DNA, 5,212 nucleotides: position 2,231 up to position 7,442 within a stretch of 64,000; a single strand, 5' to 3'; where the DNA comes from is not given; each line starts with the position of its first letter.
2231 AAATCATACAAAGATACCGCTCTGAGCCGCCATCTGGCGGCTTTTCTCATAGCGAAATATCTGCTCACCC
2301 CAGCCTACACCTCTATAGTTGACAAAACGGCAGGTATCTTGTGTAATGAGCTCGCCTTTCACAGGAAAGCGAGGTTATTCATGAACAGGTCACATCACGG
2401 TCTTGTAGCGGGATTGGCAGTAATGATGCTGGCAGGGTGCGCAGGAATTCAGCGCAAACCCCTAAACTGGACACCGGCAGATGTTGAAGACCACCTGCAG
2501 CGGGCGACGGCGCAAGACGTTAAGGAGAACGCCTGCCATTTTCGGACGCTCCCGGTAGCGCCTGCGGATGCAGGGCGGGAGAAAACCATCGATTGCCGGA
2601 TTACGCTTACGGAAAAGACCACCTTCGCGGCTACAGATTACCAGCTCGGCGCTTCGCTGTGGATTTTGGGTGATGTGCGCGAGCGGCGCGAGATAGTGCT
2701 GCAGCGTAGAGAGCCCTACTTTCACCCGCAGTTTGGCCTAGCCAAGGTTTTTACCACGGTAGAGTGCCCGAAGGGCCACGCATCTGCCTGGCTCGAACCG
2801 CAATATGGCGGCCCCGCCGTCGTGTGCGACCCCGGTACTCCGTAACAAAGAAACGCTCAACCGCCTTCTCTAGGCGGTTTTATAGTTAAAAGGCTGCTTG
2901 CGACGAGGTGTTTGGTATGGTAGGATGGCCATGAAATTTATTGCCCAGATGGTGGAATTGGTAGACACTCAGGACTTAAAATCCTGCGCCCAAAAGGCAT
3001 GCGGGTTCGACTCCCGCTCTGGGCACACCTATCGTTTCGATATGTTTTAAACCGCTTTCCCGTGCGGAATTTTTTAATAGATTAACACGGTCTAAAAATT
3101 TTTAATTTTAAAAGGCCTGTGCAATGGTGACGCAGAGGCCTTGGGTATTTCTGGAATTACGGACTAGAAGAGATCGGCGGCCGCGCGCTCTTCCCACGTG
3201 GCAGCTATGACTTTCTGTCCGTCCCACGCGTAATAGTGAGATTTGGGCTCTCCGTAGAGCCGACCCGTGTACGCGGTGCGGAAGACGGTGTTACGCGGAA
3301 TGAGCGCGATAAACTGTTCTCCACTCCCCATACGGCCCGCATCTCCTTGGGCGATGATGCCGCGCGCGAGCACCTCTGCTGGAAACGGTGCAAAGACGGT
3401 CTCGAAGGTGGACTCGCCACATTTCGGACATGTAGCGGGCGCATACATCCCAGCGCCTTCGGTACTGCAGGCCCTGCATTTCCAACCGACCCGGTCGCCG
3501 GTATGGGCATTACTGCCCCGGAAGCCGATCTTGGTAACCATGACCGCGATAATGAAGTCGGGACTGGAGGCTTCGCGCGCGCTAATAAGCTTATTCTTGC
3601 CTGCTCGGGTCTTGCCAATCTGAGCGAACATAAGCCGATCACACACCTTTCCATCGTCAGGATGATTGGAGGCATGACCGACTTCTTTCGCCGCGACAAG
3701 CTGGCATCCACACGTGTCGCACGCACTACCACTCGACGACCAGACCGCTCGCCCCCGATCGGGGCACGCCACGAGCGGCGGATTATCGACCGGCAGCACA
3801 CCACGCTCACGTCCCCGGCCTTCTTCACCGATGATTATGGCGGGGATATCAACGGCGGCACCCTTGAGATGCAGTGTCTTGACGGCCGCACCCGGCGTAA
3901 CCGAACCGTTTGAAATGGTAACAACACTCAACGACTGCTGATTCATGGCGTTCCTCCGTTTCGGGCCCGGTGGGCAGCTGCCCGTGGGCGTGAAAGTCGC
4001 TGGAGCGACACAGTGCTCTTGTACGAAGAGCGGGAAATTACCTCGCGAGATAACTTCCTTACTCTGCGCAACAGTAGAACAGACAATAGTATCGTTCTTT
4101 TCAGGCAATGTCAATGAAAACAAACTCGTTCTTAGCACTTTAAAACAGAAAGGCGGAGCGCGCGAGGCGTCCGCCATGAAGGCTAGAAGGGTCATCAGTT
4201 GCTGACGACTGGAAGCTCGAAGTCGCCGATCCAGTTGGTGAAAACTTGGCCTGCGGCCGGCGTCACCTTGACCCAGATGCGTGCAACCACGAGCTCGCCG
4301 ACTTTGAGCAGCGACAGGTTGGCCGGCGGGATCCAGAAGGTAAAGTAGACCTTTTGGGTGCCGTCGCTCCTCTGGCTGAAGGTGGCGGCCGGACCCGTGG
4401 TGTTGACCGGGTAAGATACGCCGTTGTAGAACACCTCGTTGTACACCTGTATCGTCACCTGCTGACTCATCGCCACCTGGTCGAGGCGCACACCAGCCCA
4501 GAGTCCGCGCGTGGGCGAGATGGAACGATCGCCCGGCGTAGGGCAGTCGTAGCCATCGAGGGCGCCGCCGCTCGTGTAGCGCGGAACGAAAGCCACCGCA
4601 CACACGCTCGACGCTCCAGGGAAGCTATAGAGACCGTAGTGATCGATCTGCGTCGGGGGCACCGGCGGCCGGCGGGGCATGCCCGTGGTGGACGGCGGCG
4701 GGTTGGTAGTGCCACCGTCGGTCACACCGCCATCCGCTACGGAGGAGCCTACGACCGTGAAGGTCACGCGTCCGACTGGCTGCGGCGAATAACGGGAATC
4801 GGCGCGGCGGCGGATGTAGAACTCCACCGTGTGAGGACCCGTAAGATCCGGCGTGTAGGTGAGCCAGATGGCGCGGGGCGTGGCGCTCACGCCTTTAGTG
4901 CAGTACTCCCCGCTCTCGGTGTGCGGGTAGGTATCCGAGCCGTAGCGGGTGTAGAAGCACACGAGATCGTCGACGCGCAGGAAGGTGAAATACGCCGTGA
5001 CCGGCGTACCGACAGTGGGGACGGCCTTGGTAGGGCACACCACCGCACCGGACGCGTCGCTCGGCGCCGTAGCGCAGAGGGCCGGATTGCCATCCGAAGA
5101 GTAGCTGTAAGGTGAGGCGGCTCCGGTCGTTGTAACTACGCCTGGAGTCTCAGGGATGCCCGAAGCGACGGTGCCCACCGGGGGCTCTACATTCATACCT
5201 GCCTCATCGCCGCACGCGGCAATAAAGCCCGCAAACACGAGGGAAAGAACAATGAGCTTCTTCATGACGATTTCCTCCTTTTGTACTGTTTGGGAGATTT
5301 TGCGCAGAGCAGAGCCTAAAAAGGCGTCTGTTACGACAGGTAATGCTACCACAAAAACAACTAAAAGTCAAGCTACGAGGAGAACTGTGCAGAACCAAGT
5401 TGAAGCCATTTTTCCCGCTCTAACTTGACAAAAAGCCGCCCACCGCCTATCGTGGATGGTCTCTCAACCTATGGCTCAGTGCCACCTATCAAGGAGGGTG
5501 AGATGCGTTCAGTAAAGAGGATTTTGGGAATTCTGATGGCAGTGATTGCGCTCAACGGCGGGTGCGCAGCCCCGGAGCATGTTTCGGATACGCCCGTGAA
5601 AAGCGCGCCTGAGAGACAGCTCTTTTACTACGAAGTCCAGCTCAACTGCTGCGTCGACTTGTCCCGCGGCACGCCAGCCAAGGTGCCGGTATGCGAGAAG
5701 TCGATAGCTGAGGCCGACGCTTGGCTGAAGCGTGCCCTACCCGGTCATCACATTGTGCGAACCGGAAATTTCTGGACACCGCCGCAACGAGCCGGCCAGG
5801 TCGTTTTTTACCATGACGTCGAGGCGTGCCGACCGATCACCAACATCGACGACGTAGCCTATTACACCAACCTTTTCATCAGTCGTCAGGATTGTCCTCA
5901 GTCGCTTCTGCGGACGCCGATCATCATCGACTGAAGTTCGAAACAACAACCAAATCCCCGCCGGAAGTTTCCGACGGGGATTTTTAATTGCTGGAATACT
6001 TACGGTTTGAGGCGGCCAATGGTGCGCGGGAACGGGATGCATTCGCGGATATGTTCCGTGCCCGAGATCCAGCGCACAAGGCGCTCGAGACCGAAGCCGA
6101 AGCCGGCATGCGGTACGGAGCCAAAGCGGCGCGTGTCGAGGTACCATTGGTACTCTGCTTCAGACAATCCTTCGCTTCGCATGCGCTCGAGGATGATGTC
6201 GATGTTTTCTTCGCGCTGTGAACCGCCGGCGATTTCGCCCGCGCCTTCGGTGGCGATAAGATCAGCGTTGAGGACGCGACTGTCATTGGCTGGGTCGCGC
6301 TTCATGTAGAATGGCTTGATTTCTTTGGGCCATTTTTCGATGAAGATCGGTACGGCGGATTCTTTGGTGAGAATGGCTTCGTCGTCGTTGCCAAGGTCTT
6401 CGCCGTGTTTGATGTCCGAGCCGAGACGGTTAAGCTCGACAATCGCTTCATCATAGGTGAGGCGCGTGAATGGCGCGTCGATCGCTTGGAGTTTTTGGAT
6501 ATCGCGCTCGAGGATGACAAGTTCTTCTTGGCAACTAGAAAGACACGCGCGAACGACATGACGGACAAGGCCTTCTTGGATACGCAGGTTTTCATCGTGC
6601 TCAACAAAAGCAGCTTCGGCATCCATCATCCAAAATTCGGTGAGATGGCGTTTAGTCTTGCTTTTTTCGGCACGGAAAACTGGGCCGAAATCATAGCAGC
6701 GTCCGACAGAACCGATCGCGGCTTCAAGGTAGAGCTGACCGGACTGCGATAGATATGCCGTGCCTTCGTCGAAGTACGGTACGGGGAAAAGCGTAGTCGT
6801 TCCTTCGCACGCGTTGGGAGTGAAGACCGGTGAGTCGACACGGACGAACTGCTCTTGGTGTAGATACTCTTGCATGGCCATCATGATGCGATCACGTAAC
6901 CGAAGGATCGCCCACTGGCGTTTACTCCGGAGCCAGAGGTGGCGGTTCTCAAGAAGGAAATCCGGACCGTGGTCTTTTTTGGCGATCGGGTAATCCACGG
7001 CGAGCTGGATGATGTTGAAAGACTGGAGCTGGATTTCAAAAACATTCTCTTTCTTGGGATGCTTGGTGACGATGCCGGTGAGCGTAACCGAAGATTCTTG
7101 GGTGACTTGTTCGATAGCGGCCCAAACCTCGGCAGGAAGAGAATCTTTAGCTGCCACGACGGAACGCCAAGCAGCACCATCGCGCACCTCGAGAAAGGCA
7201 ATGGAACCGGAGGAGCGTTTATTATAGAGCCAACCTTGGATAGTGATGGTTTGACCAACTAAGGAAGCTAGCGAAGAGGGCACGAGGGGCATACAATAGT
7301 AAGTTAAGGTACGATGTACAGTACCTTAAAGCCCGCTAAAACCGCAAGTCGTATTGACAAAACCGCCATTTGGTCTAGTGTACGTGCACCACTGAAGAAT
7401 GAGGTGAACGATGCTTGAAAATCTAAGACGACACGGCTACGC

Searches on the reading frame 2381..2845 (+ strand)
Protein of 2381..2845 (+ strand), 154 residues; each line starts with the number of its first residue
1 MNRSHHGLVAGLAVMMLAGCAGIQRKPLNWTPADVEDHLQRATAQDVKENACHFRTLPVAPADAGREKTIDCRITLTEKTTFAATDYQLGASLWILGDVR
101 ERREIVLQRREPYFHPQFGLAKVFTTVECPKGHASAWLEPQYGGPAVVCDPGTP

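Call 14: search_protein_families(library=ncbifam, max_evalue=1, proteins=[window:2381-2842:+])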
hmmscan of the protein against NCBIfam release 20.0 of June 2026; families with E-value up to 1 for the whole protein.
seq(154 aa): 1 family
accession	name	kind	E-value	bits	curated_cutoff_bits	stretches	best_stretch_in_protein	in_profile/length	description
TIGR03352.1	VI_chp_3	equivalog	0.042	13.5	31.6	1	10-88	5-69/147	type VI secretion system lipoprotein TssJ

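Call 15: search_protein_families(library=pfam, max_evalue=1, proteins=[window:2381-2842:+])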
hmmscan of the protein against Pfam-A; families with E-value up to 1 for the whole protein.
seq(154 aa): 1 family
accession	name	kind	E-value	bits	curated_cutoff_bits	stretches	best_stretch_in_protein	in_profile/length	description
PF02198.23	SAM_PNT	-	0.26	11.7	24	1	22-45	12-35/83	Sterile alpha motif (SAM)/Pointed domain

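Call 32: find_encoding_contigs(protein=window:2381-2845:+, flank=6000, max_places=10)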
Protein window:2381-2845:+ (154 aa): 2 contigs read that carry it; 1 place shown.
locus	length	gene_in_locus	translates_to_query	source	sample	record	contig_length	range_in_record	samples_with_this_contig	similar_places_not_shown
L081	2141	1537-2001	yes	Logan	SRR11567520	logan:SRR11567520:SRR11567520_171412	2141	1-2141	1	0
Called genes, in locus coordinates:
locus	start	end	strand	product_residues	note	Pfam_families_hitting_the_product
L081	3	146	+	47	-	?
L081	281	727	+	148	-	-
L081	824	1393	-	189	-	-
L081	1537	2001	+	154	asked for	-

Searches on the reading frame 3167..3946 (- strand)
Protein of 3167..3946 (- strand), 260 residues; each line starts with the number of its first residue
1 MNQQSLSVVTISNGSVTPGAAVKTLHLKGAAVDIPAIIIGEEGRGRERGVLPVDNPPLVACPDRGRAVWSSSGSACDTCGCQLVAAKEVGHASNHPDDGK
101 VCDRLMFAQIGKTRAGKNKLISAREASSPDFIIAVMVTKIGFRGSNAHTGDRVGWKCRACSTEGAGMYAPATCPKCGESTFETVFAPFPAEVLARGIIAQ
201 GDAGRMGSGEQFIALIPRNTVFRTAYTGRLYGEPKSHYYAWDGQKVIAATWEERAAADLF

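Call 15: search_protein_families(library=pfam, max_evalue=1, proteins=[window:3167-3946:-])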
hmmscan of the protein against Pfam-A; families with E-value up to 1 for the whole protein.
window:3167-3946:- (260 aa): 3 families
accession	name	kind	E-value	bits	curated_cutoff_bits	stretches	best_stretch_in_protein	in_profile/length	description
PF21349.2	RUBY_RBDX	-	0.0025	17.7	26.5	1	155-178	1-24/30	Rubrerythrin, rubredoxin-like domain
PF01155.25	HypA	-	0.14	12.6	28.9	1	154-183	70-99/112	Hydrogenase/urease nickel incorporation, metallochaperone, hypA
PF23455.1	DUF7129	-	0.68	10.2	30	1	156-180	13-37/45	Domain of unknown function (DUF7129)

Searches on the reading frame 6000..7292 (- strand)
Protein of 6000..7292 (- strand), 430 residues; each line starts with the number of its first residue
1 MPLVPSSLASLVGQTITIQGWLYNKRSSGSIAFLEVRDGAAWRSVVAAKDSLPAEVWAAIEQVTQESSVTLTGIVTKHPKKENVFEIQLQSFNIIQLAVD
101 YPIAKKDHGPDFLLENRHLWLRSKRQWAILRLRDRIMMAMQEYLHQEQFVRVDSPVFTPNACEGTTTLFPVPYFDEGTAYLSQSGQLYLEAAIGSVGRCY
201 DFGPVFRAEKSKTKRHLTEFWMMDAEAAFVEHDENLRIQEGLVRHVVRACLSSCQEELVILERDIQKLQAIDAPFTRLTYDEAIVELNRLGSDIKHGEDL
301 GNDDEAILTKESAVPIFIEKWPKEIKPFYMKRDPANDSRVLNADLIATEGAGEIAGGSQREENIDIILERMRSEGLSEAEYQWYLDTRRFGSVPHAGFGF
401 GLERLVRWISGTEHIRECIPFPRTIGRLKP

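Call 12: find_encoding_contigs(protein=window:6000-7292:-, flank=8000, max_places=6)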
Protein window:6000-7292:- (430 aa): no gene with exactly this product is on record in the collection.

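Call 15: search_protein_families(library=pfam, max_evalue=1, proteins=[window:6000-7292:-])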
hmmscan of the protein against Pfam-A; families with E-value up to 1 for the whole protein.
window:6000-7292:- (430 aa): 4 families
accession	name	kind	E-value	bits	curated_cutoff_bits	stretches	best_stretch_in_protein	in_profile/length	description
PF00152.25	tRNA-synt_2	-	7.8e-73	245.7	25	1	111-424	3-307/308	tRNA synthetases class II (D, K and N)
PF01336.31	tRNA_anti-codon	-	1.8e-08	34.7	27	1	16-94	1-74/75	OB-fold nucleic acid binding domain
PF19284.4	Arc_MA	-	0.11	13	28.5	1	244-267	43-66/108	Arc MA domain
PF05823.17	Gp-FAR-1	-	0.19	12.6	29.2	1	49-84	4-39/149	Nematode fatty acid retinoid binding protein (Gp-FAR-1)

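Call 16: find_related_loci(query=window:6000-7292:-, collection=genome_contigs, flank=10000)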
Query window:6000-7292:- (430 aa) in genome_contigs; peptide patterns used: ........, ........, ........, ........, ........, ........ (x = any residue, [..] = any of these).
599 stretches matched a pattern (row limit reached: there are more); 584 encode a relative of the query (tblastn E <= 1e-3); the best 80 are kept; 80 distinct loci.
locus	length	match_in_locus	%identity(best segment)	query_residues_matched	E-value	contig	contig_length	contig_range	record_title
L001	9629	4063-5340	85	3-428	0e+0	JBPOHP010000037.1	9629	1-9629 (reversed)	MAG: Candidatus Magasanikiibacteriota bacterium isolate MAG_113 c_000000367416, whole genome shotgun sequence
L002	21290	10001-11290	73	1-430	0e+0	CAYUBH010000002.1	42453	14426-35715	MAG TPA_asm: uncultured Gammaproteobacteria bacterium isolate binchicken_co346_22 genome assembly, contig: NODE_111_leng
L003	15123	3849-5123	75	6-430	0e+0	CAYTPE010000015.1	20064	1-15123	MAG TPA_asm: uncultured Gammaproteobacteria bacterium isolate SRP257259_co1_76 genome assembly, contig: NODE_3172_length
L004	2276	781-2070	75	1-430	0e+0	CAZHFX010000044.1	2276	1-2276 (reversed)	MAG TPA_asm: uncultured Gammaproteobacteria bacterium isolate SRP062349_co5_171 genome assembly, contig: NODE_59938_leng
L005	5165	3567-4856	75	1-430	0e+0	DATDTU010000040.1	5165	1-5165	MAG TPA_asm: Patescibacteria group bacterium isolate SMAG_U8039 k141_1284895, whole genome shotgun sequence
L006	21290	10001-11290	73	1-430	0e+0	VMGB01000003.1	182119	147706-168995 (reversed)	MAG: Parcubacteria group bacterium Gr01-1014_13 G01um101413_scaffold_22, whole genome shotgun sequence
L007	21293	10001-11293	72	1-430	0e+0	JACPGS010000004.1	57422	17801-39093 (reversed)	MAG: Candidatus Magasanikbacteria bacterium isolate NC_groundwater_394_Ag_B-0.1um_53_17 GD18-4_B1_scaffold_11446, whole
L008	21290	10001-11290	72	1-430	0e+0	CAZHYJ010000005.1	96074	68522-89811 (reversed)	MAG TPA_asm: uncultured Gammaproteobacteria bacterium isolate SRP263991_co7_335 genome assembly, contig: NODE_130_length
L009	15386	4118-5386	74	8-430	0e+0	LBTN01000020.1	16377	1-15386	MAG: Candidatus Magasanikbacteria bacterium GW2011_GWA2_37_8 US58_C0020, whole genome shotgun sequence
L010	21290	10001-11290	72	1-430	0e+0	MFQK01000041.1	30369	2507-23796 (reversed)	MAG: Candidatus Magasanikbacteria bacterium RIFCSPLOWO2_02_FULL_44_11 rifcsplowo2_02_scaffold_5421, whole genome shotgun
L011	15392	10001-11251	74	14-430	0e+0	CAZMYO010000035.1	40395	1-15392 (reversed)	MAG TPA_asm: uncultured Gammaproteobacteria bacterium isolate binchicken_co203_87 genome assembly, contig: k141_1718776,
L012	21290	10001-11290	72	1-430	0e+0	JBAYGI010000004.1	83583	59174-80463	MAG: Candidatus Magasanikiibacteriota bacterium isolate SO_2016_GW1_121 scaffold00656_OW334_2016, whole genome shotgun s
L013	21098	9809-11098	71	1-430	0e+0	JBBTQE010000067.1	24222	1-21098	MAG: Patescibacteria group bacterium isolate H43-bin188_1 H43_bin188_1_000000000067, whole genome shotgun sequence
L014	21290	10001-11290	70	1-430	0e+0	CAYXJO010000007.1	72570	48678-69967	MAG TPA_asm: uncultured Gammaproteobacteria bacterium isolate SRP263991_co4_11 genome assembly, contig: NODE_254_length_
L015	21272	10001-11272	73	8-430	0e+0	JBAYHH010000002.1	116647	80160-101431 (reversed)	MAG: Candidatus Magasanikiibacteriota bacterium isolate SO_2016_GW1_145 scaffold00361_OW334_2016, whole genome shotgun s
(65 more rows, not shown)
